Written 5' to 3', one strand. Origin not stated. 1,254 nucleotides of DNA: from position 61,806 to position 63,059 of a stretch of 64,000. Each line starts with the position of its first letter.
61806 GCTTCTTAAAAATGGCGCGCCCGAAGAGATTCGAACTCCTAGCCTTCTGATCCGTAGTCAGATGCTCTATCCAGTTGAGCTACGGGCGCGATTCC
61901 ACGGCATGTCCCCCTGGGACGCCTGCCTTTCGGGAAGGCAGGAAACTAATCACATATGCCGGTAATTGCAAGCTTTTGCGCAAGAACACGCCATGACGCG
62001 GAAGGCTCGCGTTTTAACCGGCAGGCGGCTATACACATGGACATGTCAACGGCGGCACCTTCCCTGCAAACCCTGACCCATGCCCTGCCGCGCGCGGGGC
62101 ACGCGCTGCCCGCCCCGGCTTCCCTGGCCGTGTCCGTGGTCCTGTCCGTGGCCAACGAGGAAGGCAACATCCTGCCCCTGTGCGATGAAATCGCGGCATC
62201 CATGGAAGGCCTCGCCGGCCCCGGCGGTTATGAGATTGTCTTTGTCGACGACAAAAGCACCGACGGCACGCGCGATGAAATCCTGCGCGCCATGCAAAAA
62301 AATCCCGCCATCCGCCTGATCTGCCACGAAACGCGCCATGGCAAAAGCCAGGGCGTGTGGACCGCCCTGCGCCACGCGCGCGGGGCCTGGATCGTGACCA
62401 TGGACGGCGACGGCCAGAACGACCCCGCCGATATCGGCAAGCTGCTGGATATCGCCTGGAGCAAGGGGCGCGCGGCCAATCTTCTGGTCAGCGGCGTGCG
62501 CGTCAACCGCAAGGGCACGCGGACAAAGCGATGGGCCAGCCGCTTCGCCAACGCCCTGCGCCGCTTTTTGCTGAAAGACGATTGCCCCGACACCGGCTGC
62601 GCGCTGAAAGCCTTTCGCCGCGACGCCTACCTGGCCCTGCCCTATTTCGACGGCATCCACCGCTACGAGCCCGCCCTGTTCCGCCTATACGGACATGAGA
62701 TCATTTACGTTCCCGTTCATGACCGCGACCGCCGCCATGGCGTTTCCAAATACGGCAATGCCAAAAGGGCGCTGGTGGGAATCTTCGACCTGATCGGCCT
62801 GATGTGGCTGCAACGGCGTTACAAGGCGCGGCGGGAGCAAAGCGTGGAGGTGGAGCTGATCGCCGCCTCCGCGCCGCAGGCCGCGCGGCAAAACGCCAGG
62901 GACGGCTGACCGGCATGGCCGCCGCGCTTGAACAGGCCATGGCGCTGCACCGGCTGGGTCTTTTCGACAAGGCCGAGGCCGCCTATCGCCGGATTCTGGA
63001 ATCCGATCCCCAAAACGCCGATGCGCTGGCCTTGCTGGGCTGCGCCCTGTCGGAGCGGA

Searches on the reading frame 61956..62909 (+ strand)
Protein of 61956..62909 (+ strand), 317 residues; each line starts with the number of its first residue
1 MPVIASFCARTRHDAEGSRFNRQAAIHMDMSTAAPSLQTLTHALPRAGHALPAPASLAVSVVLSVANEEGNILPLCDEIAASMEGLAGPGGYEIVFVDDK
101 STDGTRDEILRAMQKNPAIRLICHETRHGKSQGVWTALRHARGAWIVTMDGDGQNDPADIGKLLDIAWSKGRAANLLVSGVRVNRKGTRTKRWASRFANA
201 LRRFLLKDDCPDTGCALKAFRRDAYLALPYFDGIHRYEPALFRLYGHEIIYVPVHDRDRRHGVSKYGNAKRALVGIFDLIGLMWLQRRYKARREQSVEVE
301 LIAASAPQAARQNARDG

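Call 8: search_protein_families(library=ncbifam, proteins=[window:61956-62909:+])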
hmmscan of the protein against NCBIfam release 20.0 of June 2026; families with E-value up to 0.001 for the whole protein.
window:61956-62909:+ (317 aa): 15 families
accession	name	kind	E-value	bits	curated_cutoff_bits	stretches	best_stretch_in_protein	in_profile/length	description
NF007986.1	PRK10714.1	equivalog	6.5e-22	77.9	529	1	58-280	7-223/316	undecaprenyl-phosphate 4-deoxy-4-formamido-L-arabinose transferase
NF047588.1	GlcsyltransPgfSStrep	equivalog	3e-19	69.4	500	1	58-270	2-209/308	glycosyltransferase PgfS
TIGR03937.1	PgaC_IcaA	equivalog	4.3e-09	35.8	422.3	1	57-155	45-138/407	poly-beta-1,6-N-acetyl-D-glucosamine synthase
TIGR04182.1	glyco_TIGR04182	equivalog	4.1e-08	32.9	325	1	60-225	3-156/293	S-layer glycoprotein N-glycosyltransferase AglJ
NF047683.1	TeichurnBiosyTuaG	equivalog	7.3e-08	32.3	400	1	92-173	36-117/252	teichuronic acid biosynthesis protein TuaG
NF010496.0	PRK13915.1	equivalog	6.2e-07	28.8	262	1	55-155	29-129/307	glucosyl-3-phosphoglycerate synthase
NF045692.1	OglycostaseCruG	equivalog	8.1e-07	28.3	600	1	58-170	42-155/386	2'-O-glycosyltransferase CruG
TIGR03965.1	mycofact_glyco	equivalog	3.2e-06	26.3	280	1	47-154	60-166/467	mycofactocin biosynthesis glycosyltransferase MftF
NF041875.1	EPS_EpsD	equivalog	8.2e-06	25.4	370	1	87-158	26-95/325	exopolysaccharide biosynthesis glycosyltransferase EpsD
TIGR04283.1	glyco_like_mftF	equivalog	1.3e-05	24.9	182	1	59-200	1-127/221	TIGR04283 family arsenosugar biosynthesis glycosyltransferase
NF007482.0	PRK10073.1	equivalog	2e-05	23.7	423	1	59-169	8-112/334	glycosyltransferase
TIGR03111.1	glyc2_xrt_Gpos1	hypoth_equivalog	0.00011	21.2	363.95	1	93-163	82-152/439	TIGR03111 family XrtG-associated glycosyltransferase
NF058614.1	PPMAGASynPpgS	equivalog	0.00036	20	370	1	93-187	28-118/226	polyprenyl-phospho-N-acetylgalactosaminyl synthase PpgS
NF038302.1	EPS_HpsE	equivalog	0.00052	19.1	300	1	91-157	33-101/307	hormogonium polysaccharide biosynthesis glycosyltransferase HpsE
TIGR04242.1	nodulat_NodC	equivalog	0.00078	18.5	550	1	51-164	42-153/395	chitooligosaccharide synthase NodC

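Call 9: search_protein_families(library=pfam, proteins=[window:61956-62909:+])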
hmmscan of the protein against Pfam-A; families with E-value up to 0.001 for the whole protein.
window:61956-62909:+ (317 aa): 2 families
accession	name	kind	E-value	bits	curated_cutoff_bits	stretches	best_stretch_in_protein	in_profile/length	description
PF00535.33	Glycos_transf_2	-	9.2e-25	87.9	23.3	1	60-225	1-164/168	Glycosyl transferase family 2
PF13641.12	Glyco_tranf_2_3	-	4.8e-05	23.9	27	1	59-167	3-111/230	Glycosyltransferase like family 2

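Call 28: find_related_loci(query=window:61956-62906:+, collection=genome_contigs, flank=10000)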
Query window:61956-62906:+ (317 aa) in genome_contigs; peptide patterns used: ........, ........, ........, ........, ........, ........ (x = any residue, [..] = any of these).
600 stretches matched a pattern (row limit reached: there are more); 577 encode a relative of the query (tblastn E <= 1e-3); the best 80 are kept; 80 distinct loci.
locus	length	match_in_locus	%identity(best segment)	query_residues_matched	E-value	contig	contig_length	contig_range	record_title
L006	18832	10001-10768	50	33-288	3e-77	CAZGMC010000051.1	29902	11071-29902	MAG TPA_asm: uncultured Mycobacteriaceae bacterium isolate SRP141376_co4_119 genome assembly, contig: NODE_2789_length_2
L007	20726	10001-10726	50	41-291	1e-68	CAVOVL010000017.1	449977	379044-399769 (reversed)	MAG: uncultured Alphaproteobacteria bacterium isolate MFD09779.bin.2.58 genome assembly, contig: contig_9664, whole geno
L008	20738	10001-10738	48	55-300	2e-68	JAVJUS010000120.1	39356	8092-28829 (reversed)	MAG: Azospirillaceae bacterium isolate C1-SOL-07 k141_33666, whole genome shotgun sequence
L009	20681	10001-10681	52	59-288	7e-68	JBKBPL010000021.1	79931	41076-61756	MAG: Hyphomicrobiaceae bacterium isolate 21H_026.bin.21 NODE_456_length_79931_cov_9.522616, whole genome shotgun sequenc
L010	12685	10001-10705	50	55-290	1e-67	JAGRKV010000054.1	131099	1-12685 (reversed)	MAG: Hyphomicrobiaceae bacterium isolate HKST-UBA48 k127_2136771, whole genome shotgun sequence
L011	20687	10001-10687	49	57-288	6e-67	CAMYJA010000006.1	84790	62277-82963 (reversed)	MAG: uncultured Hyphomicrobiaceae bacterium isolate ES_Alpha_15 genome assembly, contig: scaffold_117, whole genome shot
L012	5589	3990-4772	47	44-301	1e-66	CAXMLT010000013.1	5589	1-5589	MAG TPA_asm: uncultured Hyphomicrobium sp. isolate SRR1572169_binner23_Refined_36 genome assembly, contig: ERZ16270753.4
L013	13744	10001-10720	50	46-290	1e-66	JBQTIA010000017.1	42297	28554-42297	MAG: Hyphomicrobium sp. isolate SAW1 c_000000498736, whole genome shotgun sequence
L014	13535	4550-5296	47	57-311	1e-66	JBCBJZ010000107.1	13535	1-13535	MAG: Pseudomonadota bacterium isolate J06627_12 NODE_107_length_13535_cov_5.777456, whole genome shotgun sequence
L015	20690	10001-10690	49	56-288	3e-66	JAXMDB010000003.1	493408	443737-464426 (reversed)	MAG: Hyphomicrobiaceae bacterium isolate STL-PRO25 C2.31.fa-3, whole genome shotgun sequence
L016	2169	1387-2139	46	58-316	1e-67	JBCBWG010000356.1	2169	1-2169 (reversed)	MAG: Pseudomonadota bacterium isolate J06648_14 NODE_356_length_2169_cov_5.298279, whole genome shotgun sequence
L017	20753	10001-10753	48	57-312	6e-66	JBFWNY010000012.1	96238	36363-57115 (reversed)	MAG: Hyphomicrobiaceae bacterium isolate CA_2019_TPBF_123 NODE_1961_length_96238_cov_5.901718_TPBF, whole genome shotgun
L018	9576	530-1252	48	52-288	5e-66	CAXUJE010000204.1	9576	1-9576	MAG TPA_asm: uncultured Acetobacteraceae bacterium isolate public_SRR14722090_metawrap_bin.2 genome assembly, contig: pu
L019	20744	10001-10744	47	57-303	1e-65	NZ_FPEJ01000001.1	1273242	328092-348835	Hyphomicrobium sp. NDB2Meth4, whole genome shotgun sequence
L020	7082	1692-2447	48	52-307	9e-66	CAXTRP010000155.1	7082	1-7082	MAG TPA_asm: uncultured Caulobacteraceae bacterium isolate public_SRR13125477_metawrap_bin.4 genome assembly, contig: pu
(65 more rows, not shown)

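Call 72: find_homologous_proteins(query=window:61956-62906:+, max_evalue=1e-40)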
Query window:61956-62906:+ (317 aa): 7851 proteins with E <= 1e-40 among 8000 candidates; the best 120 are listed.
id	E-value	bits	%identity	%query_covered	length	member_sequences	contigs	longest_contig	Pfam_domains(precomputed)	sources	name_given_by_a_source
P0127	5.9e-193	658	100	91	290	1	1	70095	PF00535.33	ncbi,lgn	-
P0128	1.2e-121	424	72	86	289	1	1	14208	PF13641.13,PF00535.33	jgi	jgi:dolichol-phosphate mannosyltransferase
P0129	1.8e-121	423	72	84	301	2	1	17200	PF13641.13,PF00535.33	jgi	jgi:dolichol-phosphate mannosyltransferase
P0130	3.9e-118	412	68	86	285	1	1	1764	PF13641.13,PF00535.33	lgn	-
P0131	4.8e-118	412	68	88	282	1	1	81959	PF13641.13,PF00535.33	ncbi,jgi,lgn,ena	jgi:dolichol-phosphate mannosyltransferase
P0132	1.3e-116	407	66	85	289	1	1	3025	PF13641.13,PF00535.33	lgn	-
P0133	9.2e-115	401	68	80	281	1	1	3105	PF13641.13,PF00535.33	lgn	-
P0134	3.1e-114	399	69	84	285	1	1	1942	PF13641.13,PF00535.33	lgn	-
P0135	1.2e-113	397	66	84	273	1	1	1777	PF13641.13,PF00535.33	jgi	jgi:dolichol-phosphate mannosyltransferase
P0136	2.2e-113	397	65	85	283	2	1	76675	PF00535.33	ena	-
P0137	1.5e-112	394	64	86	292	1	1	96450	PF00535.33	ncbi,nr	ncbi:MAG: glycosyltransferase family 2 protein [Alphaproteobacteria bacterium]|nr:glycosyltransferas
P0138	1.4e-111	391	65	88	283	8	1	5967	PF00535.33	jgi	jgi:dolichol-phosphate mannosyltransferase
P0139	2.4e-111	390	65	87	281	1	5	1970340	PF00535.33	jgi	jgi:dolichol-phosphate mannosyltransferase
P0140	3.1e-111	389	62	91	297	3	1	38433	PF00535.33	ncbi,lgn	-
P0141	6.4e-111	388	67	85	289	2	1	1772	PF13641.13,PF00535.33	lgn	-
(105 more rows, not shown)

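Call 73: find_encoding_contigs(protein=P0129, flank=8000, max_places=1)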
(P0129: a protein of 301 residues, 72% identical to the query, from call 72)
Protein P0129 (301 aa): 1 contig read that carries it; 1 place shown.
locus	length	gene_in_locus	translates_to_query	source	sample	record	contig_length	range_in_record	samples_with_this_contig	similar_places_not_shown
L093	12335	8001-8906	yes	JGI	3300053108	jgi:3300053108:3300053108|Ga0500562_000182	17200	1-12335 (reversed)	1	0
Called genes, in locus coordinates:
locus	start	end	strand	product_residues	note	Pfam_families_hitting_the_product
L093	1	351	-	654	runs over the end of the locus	PF11412:DsbD_N, PF28432:DUF8393 (weak), PF02683:DsbD_TM, PF13899:Thioredoxin_7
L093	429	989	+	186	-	PF02622:DUF179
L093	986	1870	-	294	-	PF08032:SpoU_sub_bind, PF00588:SpoU_methylase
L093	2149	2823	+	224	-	PF00027:cNMP_binding, PF13545:HTH_Crp_2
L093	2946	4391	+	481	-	-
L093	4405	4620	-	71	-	-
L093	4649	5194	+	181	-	-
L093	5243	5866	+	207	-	PF08805:PilS (weak)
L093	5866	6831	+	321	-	PF05050:Methyltransf_21 (weak)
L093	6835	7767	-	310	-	-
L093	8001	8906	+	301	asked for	PF00535:Glycos_transf_2, PF13641:Glyco_tranf_2_3 (weak)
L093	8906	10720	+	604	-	PF12895:ANAPC3 (weak), PF13432:TPR_16 (weak), PF14559:TPR_19, PF13431:TPR_17 (weak), PF13414:TPR_11 (weak), PF14559:TPR_19 (weak), PF23914:TPR_CcmH_CycH (weak), PF13432:TPR_16 (weak), +12 more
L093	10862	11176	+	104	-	PF00829:Ribosomal_L21p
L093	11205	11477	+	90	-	PF01016:Ribosomal_L27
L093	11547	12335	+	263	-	?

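Call 74: find_encoding_contigs(protein=P0131, flank=8000, max_places=1)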
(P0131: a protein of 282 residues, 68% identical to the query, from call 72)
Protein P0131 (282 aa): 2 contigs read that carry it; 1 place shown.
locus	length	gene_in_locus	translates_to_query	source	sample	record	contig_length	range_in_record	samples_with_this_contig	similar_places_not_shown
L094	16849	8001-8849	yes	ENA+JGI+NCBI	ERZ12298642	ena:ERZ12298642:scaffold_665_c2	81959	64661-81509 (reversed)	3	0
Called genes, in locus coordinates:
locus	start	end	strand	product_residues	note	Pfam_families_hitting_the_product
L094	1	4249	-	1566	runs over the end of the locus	?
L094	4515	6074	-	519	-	PF13454:NAD_binding_9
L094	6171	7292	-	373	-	-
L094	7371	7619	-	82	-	-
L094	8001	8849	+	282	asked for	PF00535:Glycos_transf_2, PF13641:Glyco_tranf_2_3 (weak)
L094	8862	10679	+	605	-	PF00515:TPR_1 (weak), PF13414:TPR_11 (weak), PF13432:TPR_16 (weak), PF23914:TPR_CcmH_CycH, PF00515:TPR_1 (weak), PF07719:TPR_2 (weak), PF13432:TPR_16 (weak), PF01075:Glyco_transf_9 (weak), +9 more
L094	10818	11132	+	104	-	PF00829:Ribosomal_L21p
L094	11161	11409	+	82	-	PF01016:Ribosomal_L27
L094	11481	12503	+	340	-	PF01018:GTP1_OBG, PF02421:FeoB_N, PF01926:MMR_HSR1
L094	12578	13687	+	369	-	PF00696:AA_kinase, PF01472:PUA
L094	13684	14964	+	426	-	PF00171:Aldedh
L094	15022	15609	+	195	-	PF01467:CTP_transf_like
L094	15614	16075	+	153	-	PF02410:RsfS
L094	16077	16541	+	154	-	PF02590:SPOUT_MTase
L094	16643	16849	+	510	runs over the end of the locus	PF01676:Metalloenzyme, PF06415:iPGM_N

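Call 75: find_encoding_contigs(protein=P0128, flank=8000, max_places=1)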
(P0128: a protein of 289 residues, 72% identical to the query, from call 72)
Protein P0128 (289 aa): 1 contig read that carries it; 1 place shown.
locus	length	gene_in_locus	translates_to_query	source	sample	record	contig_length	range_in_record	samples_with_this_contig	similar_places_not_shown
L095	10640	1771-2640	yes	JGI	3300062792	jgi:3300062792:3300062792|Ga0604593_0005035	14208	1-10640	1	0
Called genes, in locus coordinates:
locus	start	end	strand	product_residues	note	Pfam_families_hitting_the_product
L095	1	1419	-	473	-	?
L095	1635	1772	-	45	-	-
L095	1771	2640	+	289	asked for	PF00535:Glycos_transf_2, PF13641:Glyco_tranf_2_3 (weak)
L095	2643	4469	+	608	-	PF13424:TPR_12 (weak), PF13432:TPR_16, PF14559:TPR_19, PF00515:TPR_1 (weak), PF07719:TPR_2 (weak), PF13414:TPR_11 (weak), PF00515:TPR_1, PF13432:TPR_16, +11 more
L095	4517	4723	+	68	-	-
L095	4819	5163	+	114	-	PF00829:Ribosomal_L21p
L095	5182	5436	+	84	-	PF01016:Ribosomal_L27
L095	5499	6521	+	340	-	PF01018:GTP1_OBG, PF02421:FeoB_N, PF01926:MMR_HSR1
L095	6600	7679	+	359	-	-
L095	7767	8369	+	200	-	-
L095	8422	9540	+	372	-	PF00696:AA_kinase, PF01472:PUA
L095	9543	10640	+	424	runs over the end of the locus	PF00171:Aldedh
